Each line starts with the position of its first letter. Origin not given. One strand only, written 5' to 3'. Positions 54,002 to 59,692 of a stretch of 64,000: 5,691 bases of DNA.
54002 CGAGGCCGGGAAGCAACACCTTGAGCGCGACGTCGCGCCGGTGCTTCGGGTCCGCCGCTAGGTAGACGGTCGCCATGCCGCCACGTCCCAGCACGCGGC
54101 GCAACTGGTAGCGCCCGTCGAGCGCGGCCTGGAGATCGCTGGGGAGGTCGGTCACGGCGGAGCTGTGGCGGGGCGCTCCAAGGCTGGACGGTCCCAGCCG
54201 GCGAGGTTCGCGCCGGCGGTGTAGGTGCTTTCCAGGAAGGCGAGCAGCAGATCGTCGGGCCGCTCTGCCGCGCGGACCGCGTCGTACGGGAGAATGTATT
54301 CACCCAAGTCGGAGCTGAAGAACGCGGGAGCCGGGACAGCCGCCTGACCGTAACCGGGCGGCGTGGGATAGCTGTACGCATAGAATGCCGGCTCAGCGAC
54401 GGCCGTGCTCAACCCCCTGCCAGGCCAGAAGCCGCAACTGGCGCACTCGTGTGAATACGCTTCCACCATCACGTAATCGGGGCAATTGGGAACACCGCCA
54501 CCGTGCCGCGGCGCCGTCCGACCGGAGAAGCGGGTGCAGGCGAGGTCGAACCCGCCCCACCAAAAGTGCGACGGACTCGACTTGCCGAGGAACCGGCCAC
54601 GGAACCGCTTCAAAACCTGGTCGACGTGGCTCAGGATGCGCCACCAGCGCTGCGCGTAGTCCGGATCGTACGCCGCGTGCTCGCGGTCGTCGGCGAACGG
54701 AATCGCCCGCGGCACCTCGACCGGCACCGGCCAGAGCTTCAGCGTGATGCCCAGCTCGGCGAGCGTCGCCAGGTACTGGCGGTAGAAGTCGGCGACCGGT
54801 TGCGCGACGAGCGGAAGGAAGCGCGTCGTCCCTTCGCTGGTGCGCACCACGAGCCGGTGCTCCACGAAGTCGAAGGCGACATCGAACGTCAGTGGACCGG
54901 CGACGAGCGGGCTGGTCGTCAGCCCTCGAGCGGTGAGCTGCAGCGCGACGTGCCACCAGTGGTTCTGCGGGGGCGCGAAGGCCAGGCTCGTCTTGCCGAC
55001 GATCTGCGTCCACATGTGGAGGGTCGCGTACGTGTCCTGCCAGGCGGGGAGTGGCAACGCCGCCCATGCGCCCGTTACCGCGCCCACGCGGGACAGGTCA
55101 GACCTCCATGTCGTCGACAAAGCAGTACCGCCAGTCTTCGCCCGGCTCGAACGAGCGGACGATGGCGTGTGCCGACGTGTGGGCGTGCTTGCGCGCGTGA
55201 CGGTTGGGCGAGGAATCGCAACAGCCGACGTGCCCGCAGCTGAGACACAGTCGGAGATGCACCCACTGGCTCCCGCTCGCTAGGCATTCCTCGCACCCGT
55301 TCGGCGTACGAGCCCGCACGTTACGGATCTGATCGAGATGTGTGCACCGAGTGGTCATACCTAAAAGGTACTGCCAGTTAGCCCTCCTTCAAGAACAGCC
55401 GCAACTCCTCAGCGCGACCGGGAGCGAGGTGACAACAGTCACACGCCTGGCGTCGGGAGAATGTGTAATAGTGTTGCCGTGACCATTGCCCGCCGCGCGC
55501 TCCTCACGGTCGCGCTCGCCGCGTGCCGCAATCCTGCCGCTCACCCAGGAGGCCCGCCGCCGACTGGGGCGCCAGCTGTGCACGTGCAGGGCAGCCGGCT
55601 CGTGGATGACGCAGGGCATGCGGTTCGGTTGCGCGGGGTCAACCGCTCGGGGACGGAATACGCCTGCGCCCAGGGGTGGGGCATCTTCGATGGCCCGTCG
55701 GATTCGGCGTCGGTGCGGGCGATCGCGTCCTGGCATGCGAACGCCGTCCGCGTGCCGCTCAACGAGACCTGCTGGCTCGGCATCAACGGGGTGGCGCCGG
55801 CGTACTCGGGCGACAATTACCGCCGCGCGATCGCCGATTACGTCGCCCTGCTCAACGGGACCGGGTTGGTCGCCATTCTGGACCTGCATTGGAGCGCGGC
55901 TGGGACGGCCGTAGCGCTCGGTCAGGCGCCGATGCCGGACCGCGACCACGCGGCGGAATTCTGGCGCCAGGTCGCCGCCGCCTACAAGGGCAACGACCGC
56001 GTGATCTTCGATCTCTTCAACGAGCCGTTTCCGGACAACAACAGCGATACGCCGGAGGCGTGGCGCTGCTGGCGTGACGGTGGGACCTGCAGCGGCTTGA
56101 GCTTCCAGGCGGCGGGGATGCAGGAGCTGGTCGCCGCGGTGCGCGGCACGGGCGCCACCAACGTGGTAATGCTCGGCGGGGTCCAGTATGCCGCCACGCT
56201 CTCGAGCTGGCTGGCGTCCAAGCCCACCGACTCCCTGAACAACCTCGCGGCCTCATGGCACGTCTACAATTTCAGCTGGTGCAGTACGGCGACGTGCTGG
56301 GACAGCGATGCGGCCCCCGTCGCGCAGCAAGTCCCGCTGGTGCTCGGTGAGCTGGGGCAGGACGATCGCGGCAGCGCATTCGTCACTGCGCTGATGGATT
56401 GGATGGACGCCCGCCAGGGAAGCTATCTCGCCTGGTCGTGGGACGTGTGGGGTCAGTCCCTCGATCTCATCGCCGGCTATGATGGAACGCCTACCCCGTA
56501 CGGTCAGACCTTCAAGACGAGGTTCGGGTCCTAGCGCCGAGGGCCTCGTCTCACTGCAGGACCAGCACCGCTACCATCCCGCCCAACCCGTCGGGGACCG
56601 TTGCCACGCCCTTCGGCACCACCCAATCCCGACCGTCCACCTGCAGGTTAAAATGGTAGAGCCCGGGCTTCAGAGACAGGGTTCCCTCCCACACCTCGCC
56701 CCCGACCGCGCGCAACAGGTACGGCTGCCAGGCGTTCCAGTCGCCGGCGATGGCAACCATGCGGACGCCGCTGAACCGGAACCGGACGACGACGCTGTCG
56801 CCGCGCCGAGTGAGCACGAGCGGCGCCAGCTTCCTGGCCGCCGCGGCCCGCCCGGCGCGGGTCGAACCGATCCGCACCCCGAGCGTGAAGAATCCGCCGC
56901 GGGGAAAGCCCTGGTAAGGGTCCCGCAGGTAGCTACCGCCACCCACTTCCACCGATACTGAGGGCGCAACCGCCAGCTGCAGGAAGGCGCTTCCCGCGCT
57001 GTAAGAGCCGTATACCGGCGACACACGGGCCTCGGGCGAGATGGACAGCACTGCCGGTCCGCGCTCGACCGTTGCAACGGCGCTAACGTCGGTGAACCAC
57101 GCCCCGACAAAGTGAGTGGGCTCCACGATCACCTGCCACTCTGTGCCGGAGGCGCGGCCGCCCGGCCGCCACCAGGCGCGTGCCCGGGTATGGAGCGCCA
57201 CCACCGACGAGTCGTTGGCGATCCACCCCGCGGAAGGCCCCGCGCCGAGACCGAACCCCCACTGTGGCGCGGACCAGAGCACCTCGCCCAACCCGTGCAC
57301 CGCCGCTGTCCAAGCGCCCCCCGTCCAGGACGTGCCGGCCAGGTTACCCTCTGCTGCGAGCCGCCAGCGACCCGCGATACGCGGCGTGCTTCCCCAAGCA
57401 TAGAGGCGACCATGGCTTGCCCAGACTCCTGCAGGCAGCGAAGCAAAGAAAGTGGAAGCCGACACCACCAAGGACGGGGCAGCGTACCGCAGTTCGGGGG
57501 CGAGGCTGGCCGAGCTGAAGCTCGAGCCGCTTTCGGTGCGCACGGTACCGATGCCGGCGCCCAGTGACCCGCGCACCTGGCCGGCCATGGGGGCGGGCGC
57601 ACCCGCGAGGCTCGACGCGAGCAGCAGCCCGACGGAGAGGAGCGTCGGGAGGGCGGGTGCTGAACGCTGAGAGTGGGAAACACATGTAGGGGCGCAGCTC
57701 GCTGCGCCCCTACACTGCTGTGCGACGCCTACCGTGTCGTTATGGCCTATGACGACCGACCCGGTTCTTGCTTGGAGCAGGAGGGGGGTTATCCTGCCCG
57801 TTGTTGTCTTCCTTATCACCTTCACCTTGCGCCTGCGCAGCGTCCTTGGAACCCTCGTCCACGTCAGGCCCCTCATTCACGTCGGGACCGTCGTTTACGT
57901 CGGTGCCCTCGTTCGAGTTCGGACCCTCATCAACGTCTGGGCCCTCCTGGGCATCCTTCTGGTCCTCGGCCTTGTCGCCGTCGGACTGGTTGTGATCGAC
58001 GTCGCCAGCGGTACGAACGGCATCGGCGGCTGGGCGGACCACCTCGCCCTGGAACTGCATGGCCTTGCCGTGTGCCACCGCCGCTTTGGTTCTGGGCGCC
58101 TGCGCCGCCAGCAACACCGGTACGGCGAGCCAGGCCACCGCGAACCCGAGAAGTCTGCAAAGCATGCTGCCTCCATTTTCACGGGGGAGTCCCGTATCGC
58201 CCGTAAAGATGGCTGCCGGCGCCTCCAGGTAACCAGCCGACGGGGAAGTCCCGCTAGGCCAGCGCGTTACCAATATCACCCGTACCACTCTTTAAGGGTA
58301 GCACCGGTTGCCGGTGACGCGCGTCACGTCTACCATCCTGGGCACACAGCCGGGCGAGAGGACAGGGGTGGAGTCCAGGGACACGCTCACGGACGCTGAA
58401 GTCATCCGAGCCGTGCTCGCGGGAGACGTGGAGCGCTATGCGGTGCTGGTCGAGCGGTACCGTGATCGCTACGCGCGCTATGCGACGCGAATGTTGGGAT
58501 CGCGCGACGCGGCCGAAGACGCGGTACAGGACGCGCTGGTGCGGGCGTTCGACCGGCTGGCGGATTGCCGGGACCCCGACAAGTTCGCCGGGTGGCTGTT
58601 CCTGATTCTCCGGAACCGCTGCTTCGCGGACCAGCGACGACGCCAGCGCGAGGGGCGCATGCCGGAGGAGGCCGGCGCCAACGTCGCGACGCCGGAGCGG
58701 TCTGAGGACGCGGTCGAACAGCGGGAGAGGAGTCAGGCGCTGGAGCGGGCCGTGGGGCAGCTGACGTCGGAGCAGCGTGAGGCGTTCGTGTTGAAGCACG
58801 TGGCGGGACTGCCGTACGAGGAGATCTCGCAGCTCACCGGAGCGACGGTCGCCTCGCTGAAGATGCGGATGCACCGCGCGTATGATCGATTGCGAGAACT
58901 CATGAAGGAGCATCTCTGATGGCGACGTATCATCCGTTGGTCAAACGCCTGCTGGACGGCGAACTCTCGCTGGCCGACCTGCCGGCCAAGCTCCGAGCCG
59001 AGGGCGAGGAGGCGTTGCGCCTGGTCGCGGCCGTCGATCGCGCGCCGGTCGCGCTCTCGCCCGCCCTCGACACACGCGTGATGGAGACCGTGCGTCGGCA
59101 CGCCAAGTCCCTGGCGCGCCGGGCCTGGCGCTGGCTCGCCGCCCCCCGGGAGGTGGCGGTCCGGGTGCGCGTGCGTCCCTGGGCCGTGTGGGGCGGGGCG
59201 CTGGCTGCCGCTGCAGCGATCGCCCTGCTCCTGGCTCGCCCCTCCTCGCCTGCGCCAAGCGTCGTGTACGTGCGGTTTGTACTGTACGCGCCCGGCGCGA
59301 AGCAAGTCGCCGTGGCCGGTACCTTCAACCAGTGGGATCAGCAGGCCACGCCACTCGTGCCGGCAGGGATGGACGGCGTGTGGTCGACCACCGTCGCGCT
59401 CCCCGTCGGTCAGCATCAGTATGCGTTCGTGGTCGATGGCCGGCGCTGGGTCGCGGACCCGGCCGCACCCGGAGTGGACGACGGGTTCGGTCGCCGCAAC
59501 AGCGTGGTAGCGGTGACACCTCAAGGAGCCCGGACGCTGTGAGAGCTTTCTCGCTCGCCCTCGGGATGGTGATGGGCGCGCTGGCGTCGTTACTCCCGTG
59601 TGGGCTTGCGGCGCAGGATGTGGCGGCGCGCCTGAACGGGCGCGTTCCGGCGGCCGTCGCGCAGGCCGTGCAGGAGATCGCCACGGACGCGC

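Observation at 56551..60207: Candidate undescribed alpha-glucan-sensing ECF system: sigma + CBM-bearing anti-sigma + second CBM protein + two exported unknowns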

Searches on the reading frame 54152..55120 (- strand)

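Call 3: search_protein_families(library=pfam, proteins=[window:54152-55120:-], max_evalue=0.01)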
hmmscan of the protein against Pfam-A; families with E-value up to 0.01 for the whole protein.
window:54152-55120:- (322 aa): 1 family
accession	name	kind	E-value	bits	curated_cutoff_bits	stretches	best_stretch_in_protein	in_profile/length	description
PF19459.4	DUF5996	-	1.4e-128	428.6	25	1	19-315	1-295/296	Family of unknown function (DUF5996)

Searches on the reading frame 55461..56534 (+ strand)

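Call 3: search_protein_families(library=pfam, proteins=[window:55461-56534:+], max_evalue=0.01)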
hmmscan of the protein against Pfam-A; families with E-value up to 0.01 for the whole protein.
window:55461-56534:+ (357 aa): 1 family
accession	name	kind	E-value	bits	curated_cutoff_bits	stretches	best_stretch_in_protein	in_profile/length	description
PF00150.24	Cellulase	-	6.3e-32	111.6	23.5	1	48-328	1-269/272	Cellulase (glycosyl hydrolase family 5)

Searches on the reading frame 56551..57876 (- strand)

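Call 3: search_protein_families(library=pfam, proteins=[window:56551-57876:-], max_evalue=0.01)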
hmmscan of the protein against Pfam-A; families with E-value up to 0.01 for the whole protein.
window:56551-57876:- (441 aa): 1 family
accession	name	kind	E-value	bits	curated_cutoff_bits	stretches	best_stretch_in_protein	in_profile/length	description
PF16561.11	AMPK1_CBM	-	2.1e-05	25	26.8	1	370-438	10-77/85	Glycogen recognition site of AMP-activated protein kinase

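Call 5: search_protein_families(library=ncbifam, proteins=[window:56551-57876:-], max_evalue=0.01)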
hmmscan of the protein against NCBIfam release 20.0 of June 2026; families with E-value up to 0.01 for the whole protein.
window:56551-57876:- (441 aa): 0 families

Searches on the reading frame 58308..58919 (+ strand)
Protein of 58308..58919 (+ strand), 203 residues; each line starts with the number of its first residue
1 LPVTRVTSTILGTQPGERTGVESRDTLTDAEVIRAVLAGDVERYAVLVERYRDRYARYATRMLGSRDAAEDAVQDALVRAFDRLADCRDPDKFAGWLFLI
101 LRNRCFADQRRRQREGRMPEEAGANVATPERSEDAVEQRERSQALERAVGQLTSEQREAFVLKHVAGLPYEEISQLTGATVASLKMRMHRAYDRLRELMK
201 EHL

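Call 3: search_protein_families(library=pfam, proteins=[window:58308-58919:+], max_evalue=0.01)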
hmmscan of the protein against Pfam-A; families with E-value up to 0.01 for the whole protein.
window:58308-58919:+ (203 aa): 7 families
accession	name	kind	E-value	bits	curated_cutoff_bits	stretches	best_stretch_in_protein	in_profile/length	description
PF08281.18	Sigma70_r4_2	-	1.9e-14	53.4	25.7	1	143-195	2-54/54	Sigma-70, region 4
PF04542.20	Sigma70_r2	-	1.4e-13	50.9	24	1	47-114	1-70/71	Sigma-70 region 2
PF04545.22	Sigma70_r4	-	4.5e-06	26.5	24.1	1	149-197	2-50/50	Sigma-70, region 4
PF07638.17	Sigma70_ECF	-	0.00012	22.5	21.1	1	31-194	6-178/185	ECF sigma factor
PF18982.5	JetA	-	0.0005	19.2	26.2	1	49-167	259-375/434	Wadjet protein JetA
PF22029.2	PhyR_sigma2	-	0.0023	18.4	27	1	57-100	10-53/55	Sigma2 domain of PhyR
PF19854.4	DUF6329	-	0.0053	16.9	26.8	0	39-60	12-31/39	Family of unknown function (DUF6329)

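Call 5: search_protein_families(library=ncbifam, proteins=[window:58308-58919:+], max_evalue=0.01)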
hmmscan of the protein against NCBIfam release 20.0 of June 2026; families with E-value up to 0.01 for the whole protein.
window:58308-58919:+ (203 aa): 90 families (the best 25 are shown)
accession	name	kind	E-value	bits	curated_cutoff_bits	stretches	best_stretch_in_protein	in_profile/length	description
NF058625.1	sigma_PG0214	equivalog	1.5e-28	99.6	130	1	43-201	5-163/170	GFO_1088 family ECF-type sigma factor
NF009166.1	PRK12513.1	equivalog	2.4e-28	99.2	206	1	24-201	4-188/193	RNA polymerase sigma factor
NF008888.0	PRK11922.1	equivalog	4.6e-28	98.4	204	1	22-202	10-199/231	RNA polymerase sigma factor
TIGR02937.1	sigma70-ECF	superfamily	1.5e-26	93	42.9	1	45-198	4-164/165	sigma-70 family RNA polymerase sigma factor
NF004113.0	PRK05602.1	equivalog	2.5e-26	92.6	208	1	21-201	24-203/211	RNA polymerase sigma factor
NF007225.0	PRK09643.1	equivalog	3.2e-26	92.3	190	1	23-200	8-183/204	RNA polymerase sigma factor SigM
NF007223.0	PRK09641.1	equivalog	4.7e-26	91.8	209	1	30-201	6-186/187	RNA polymerase sigma factor SigW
TIGR02985.1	Sig70_bacteroi1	subfamily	6.5e-25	88.2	126.4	1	43-197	2-160/162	RNA polymerase sigma-70 factor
TIGR02983.1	SigE-fam_strep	subfamily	1.3e-24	86.9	141.55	1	41-201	5-160/162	SigE family RNA polymerase sigma factor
TIGR02948.1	SigW_bacill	equivalog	1.5e-24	87.1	243.1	1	30-200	6-185/187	RNA polymerase sigma factor SigW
NF007222.0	PRK09640.1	equivalog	8.1e-23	80.9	194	1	37-201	21-184/188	RNA polymerase sigma factor SigX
NF007216.0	PRK09638.1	equivalog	2e-22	79.8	194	1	28-201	4-176/180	RNA polymerase sigma factor SigY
NF009171.0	PRK12518.1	equivalog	2.9e-22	79.4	208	1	25-201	10-186/191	RNA polymerase sigma factor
NF009198.0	PRK12546.1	equivalog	4.3e-22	78.7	270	1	59-200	24-162/188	RNA polymerase sigma factor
NF007229.0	PRK09647.1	equivalog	7.4e-22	77.8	265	1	38-202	40-205/220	RNA polymerase sigma factor SigE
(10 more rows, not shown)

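Call 66: search_solved_structures(query=window:58368-58916:+, max_evalue=0.00001)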
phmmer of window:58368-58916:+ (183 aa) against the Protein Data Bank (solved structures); distinct sequences matched with E-value up to 0.00001: 21.
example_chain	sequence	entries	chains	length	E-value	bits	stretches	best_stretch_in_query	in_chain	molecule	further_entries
5uxx_A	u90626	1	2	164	5.2e-17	65.3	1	38-180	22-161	RNA polymerase sigma factor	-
9m9d_F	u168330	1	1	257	1.5e-16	63.8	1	24-182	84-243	ECF RNA polymerase sigma factor SigE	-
9m9e_F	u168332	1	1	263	1.6e-16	63.7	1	24-182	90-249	ECF RNA polymerase sigma factor SigE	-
9m98_F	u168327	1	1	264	1.6e-16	63.7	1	24-182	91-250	ECF RNA polymerase sigma factor SigE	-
5wuq_A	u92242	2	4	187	2.2e-16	63.2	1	13-180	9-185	ECF RNA polymerase sigma factor SigW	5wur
1or7_A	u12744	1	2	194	2.1e-13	53.5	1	5-175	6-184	RNA polymerase sigma-E factor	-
6jbq_F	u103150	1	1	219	2.7e-13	53.2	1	4-175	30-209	ECF RNA polymerase sigma-E factor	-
6jcy_F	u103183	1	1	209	2.2e-11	47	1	37-179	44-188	ECF RNA polymerase sigma factor SigH,ECF RNA polymerase sigma factor SigE,ECF RNA polymera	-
7qh5_A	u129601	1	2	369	4.2e-11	46.1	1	16-99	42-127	RNA polymerase sigma factor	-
6in7_B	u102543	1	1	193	7.7e-11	45.2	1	9-177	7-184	RNA polymerase sigma-H factor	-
8z6g_B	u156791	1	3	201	8.8e-11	45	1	9-177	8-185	RNA polymerase sigma factor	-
6dv9_F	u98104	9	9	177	4.4e-10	42.7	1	26-180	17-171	ECF RNA polymerase sigma factor SigL | RNA polymerase sigma factor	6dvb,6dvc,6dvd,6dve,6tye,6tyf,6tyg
2q1z_A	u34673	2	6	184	6.8e-10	42.1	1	20-179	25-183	RpoE, ECF SigE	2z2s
5zx2_F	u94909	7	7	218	2.1e-09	40.6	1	38-179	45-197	ECF RNA polymerase sigma factor SigH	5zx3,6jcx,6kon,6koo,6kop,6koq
6dxo_A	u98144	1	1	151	1.8e-08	37.5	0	14-88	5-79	RNA polymerase ECF-subfamily sigma factor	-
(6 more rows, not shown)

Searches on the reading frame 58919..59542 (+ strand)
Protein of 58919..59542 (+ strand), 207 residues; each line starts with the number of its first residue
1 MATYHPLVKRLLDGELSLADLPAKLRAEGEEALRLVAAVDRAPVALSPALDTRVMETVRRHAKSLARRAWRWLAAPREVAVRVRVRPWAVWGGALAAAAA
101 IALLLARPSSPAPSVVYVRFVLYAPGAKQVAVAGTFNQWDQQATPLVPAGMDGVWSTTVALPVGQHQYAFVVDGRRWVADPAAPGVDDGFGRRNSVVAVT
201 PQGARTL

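Call 3: search_protein_families(library=pfam, proteins=[window:58919-59542:+], max_evalue=0.01)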
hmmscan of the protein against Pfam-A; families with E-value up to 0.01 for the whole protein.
window:58919-59542:+ (207 aa): 2 families
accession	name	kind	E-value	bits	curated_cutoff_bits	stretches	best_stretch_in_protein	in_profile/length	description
PF16561.11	AMPK1_CBM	-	4.6e-15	56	26.8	1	123-202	7-82/85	Glycogen recognition site of AMP-activated protein kinase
PF02922.24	CBM_48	-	1.1e-11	45.3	22.4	1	117-181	12-81/83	Carbohydrate-binding module 48 (Isoamylase N-terminal domain)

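Call 5: search_protein_families(library=ncbifam, proteins=[window:58919-59542:+], max_evalue=0.01)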
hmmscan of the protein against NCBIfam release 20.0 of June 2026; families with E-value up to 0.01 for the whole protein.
window:58919-59542:+ (207 aa): 7 families
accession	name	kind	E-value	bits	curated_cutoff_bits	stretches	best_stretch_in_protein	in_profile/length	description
NF003811.1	PRK05402.1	equivalog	8.3e-09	34.5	741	1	115-175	28-88/619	1,4-alpha-glucan branching protein GlgB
NF008967.0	PRK12313.1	equivalog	7.4e-08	31.2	577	1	117-174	39-95/633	1,4-alpha-glucan branching protein GlgB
NF009221.0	PRK12568.1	equivalog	3.8e-06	25.3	1270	1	114-174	151-213/745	1,4-alpha-glucan branching enzyme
TIGR01515.1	branching_enzym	equivalog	2.4e-05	23.1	463.95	1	116-160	28-72/607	1,4-alpha-glucan branching enzyme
NF011294.0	PRK14706.1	equivalog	4.5e-05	21.9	1284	1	113-174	38-98/642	1,4-alpha-glucan branching enzyme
NF011293.0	PRK14705.1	equivalog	0.00011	19.9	2376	1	115-184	637-710/1224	1,4-alpha-glucan branching enzyme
TIGR02402.1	trehalose_TreZ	equivalog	0.00095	17.6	538.8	1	118-197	1-75/545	malto-oligosyltrehalose trehalohydrolase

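Call 16: find_homologous_proteins(query=window:58919-59542:+, max_evalue=0.001)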
Query window:58919-59542:+ (207 aa): 1267 proteins with E <= 0.001 among 4424 candidates; the best 120 are listed.
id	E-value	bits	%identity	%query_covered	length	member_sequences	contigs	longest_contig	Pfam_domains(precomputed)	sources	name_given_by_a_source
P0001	2.9e-127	440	100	100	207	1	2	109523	PF02922.25,PF16561.12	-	-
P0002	7.6e-108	377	85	100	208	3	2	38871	PF02922.25,PF16561.12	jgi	jgi:Glycogen recognition site of AMP-activated protein kinase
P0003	1.2e-107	376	86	100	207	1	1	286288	PF02922.25,PF16561.12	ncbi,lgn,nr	ncbi:MAG TPA: glycogen-binding domain-containing protein [Gemmatimonadales bacterium]|nr:glycogen-bi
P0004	7.6e-107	373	86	100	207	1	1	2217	PF02922.25,PF16561.12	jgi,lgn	jgi:hypothetical protein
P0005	1.6e-103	363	81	100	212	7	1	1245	PF02922.25,PF16561.12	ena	-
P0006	1.6e-102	359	81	100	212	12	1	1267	PF02922.25,PF16561.12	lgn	-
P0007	4.8e-102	358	80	100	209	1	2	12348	PF02922.25,PF16561.12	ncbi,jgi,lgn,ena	jgi:AMP-activated protein kinase-like protein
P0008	1.5e-101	356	80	100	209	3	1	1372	PF02922.25,PF16561.12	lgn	-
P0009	1.7e-101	356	80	100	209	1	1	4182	PF02922.25,PF16561.12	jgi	jgi:hypothetical protein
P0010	3.2e-101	355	80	100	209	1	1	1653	PF02922.25,PF16561.12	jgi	jgi:Glycogen recognition site of AMP-activated protein kinase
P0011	3.9e-101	355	81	100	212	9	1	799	PF02922.25,PF16561.12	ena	-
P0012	1.3e-100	353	80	100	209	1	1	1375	PF02922.25,PF16561.12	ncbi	-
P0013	4.0e-100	351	81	100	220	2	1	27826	PF02922.25,PF16561.12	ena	-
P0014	1.8e-99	349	79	100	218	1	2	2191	PF02922.25,PF16561.12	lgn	-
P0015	1.9e-98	346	77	100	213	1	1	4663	PF02922.25,PF16561.12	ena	-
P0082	2.7e-89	316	73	99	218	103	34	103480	PF02922.25,PF16561.12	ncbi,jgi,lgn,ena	-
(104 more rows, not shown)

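Call 91: find_encoding_contigs(protein=P0082, flank=6000, max_places=5)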
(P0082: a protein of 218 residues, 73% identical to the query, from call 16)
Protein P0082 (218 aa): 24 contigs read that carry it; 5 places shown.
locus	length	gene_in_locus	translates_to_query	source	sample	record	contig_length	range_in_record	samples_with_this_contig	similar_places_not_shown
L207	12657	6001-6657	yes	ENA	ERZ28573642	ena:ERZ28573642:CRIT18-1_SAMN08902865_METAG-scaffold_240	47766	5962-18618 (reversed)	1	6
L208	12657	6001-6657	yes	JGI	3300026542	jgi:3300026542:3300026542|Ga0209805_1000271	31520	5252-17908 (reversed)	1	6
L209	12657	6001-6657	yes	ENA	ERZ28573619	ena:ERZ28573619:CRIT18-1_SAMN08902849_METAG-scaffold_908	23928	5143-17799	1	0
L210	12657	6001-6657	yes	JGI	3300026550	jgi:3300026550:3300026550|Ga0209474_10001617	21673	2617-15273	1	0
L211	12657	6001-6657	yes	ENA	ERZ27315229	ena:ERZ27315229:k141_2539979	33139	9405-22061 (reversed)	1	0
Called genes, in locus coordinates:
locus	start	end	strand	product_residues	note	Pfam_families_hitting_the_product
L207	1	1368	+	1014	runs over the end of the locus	PF13620:CarboxypepD_reg, PF13715:CarbopepD_reg_2, PF07715:Plug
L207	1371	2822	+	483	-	-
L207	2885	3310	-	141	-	-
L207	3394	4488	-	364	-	-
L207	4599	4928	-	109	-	-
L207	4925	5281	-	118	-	PF04542:Sigma70_r2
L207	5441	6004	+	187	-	PF07638:Sigma70_ECF (weak), PF04542:Sigma70_r2, PF08281:Sigma70_r4_2, PF04545:Sigma70_r4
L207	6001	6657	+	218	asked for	PF02922:CBM_48, PF16561:AMPK1_CBM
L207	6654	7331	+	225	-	-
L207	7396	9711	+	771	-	PF08267:Meth_synt_1, PF01717:Meth_synt_2, PF08267:Meth_synt_1 (weak)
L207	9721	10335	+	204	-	PF08712:Nfu_N, PF01106:NifU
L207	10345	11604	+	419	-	PF18130:ATPgrasp_N, PF01071:GARS_A (weak), PF13535:ATP-grasp_4, PF18603:LAL_C2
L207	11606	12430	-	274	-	PF13489:Methyltransf_23, PF08241:Methyltransf_11, PF08242:Methyltransf_12, PF13649:Methyltransf_25, PF13847:Methyltransf_31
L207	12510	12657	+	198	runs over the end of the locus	PF07638:Sigma70_ECF, PF04542:Sigma70_r2, PF08281:Sigma70_r4_2, PF04545:Sigma70_r4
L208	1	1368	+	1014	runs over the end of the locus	PF13620:CarboxypepD_reg, PF13715:CarbopepD_reg_2, PF07715:Plug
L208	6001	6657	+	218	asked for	PF02922:CBM_48, PF16561:AMPK1_CBM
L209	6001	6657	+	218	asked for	PF02922:CBM_48, PF16561:AMPK1_CBM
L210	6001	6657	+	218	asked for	PF02922:CBM_48, PF16561:AMPK1_CBM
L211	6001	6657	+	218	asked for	PF02922:CBM_48, PF16561:AMPK1_CBM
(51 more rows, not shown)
